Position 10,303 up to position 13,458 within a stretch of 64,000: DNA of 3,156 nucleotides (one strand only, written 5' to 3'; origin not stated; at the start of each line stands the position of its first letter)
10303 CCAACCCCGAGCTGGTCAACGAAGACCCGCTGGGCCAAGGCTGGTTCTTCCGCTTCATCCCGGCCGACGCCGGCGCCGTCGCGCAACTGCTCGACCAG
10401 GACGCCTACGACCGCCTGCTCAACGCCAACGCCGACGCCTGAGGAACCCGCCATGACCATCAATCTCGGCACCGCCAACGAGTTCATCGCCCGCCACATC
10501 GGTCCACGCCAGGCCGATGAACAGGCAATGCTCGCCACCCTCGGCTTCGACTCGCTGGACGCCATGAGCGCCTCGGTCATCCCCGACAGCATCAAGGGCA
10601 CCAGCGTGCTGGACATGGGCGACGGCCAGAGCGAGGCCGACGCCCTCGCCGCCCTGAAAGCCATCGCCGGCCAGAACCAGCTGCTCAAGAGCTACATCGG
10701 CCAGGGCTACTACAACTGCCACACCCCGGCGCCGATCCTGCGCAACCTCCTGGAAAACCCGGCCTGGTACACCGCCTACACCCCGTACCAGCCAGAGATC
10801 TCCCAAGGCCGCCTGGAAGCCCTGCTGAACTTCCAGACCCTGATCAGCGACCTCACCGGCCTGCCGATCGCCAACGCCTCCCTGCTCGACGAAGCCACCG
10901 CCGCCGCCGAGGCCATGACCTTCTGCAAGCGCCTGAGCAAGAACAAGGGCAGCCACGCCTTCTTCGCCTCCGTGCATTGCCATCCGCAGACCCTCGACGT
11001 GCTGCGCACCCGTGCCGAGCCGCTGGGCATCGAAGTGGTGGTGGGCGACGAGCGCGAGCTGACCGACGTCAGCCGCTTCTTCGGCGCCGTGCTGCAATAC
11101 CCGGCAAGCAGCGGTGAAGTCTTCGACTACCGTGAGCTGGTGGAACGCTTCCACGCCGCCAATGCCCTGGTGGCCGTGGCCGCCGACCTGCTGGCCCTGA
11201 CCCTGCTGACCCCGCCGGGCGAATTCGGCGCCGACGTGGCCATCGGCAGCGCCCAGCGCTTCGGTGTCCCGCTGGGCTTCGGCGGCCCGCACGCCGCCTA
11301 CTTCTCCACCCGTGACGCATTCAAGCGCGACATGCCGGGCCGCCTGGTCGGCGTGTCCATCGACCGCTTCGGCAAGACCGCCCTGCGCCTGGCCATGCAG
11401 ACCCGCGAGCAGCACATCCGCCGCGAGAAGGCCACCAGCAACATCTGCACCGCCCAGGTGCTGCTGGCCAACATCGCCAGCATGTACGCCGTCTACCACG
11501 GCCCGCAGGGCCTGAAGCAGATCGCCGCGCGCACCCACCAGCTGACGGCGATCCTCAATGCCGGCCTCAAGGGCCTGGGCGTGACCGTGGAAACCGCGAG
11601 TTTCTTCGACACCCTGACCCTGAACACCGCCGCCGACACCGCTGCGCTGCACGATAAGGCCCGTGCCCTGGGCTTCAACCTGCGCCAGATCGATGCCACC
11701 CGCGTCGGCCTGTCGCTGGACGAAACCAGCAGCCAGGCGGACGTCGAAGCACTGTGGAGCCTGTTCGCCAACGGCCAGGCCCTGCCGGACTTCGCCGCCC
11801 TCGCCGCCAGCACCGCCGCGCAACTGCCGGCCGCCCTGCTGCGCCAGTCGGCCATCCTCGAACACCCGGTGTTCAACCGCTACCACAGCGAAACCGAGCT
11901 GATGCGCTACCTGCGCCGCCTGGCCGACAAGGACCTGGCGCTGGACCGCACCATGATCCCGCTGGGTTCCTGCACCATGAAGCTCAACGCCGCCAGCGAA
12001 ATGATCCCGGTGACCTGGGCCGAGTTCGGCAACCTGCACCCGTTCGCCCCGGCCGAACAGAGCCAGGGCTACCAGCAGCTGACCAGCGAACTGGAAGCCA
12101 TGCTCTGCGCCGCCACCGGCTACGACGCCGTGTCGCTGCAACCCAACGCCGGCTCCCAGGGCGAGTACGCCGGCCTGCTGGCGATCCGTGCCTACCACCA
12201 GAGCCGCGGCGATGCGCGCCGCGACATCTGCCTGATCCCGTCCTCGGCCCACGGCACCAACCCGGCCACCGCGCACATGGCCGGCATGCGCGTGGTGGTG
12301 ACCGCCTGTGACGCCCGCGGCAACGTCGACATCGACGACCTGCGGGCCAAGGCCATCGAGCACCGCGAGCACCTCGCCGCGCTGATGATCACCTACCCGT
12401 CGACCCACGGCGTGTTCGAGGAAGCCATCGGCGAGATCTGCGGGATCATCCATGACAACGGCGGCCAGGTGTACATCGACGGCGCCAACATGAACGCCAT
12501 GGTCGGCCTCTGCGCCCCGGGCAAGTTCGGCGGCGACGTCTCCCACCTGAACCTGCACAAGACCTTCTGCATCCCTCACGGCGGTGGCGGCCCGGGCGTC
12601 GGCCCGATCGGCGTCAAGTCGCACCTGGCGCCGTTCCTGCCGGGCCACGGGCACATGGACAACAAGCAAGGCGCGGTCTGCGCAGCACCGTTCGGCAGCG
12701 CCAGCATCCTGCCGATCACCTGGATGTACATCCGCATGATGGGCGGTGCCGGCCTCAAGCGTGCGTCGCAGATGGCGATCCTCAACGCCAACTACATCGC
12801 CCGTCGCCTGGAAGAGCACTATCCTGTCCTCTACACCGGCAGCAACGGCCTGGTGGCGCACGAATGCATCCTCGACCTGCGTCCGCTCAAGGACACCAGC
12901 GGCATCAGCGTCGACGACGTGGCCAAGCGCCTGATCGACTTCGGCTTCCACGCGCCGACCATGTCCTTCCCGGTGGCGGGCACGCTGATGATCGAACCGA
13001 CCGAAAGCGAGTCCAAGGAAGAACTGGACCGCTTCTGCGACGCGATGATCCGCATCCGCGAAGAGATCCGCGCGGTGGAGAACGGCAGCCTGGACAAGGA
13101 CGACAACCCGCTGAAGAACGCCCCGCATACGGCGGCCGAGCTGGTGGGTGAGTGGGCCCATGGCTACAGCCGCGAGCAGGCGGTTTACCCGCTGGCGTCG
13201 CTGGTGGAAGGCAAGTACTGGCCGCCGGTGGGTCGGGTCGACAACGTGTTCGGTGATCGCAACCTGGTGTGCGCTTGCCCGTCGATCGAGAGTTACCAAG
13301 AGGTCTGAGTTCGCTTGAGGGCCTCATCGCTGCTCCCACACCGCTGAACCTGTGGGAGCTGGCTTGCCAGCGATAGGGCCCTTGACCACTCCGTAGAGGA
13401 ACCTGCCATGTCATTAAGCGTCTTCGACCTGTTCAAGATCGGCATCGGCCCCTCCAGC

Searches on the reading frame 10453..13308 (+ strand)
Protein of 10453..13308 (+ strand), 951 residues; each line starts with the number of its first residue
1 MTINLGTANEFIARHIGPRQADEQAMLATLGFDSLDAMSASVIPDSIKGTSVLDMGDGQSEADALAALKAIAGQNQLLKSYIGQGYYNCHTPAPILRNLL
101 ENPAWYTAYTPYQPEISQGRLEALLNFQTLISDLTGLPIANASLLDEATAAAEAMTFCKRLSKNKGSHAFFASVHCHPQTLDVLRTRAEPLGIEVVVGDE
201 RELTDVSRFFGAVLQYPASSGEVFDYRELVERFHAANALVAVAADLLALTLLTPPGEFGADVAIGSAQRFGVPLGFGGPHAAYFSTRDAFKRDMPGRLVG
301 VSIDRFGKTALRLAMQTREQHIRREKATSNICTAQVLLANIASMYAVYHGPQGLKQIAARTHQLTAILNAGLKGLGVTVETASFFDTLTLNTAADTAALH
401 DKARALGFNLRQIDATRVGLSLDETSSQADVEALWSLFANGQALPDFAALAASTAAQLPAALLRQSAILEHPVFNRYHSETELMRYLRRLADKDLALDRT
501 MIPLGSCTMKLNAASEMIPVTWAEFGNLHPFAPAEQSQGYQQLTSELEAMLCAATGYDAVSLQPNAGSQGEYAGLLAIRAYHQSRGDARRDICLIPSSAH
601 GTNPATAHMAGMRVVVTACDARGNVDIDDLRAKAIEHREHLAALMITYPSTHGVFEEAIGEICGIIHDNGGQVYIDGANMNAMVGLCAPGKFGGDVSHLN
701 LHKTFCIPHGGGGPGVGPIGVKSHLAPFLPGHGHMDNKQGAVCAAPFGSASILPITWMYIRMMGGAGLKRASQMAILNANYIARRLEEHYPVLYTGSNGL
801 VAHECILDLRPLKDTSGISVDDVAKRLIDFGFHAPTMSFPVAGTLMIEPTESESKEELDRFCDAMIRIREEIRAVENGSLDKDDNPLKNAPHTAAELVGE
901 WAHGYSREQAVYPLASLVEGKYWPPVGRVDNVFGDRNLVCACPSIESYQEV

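Call 6: search_protein_families(library=pfam, proteins=[window:10453-13308:+])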
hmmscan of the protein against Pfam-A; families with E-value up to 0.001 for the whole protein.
window:10453-13308:+ (951 aa): 3 families
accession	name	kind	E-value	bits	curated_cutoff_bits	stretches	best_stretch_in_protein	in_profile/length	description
PF02347.22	GDC-P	-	1.1e-194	647.7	26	2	14-438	2-429/429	Glycine cleavage system P-protein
PF21478.3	GcvP2_C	-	9.7e-63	210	27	1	771-892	1-122/122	Glycine dehydrogenase, C-terminal domain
PF00266.25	Aminotran_5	-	1.2e-05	24.9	21.5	0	595-703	94-201/371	Aminotransferase class-V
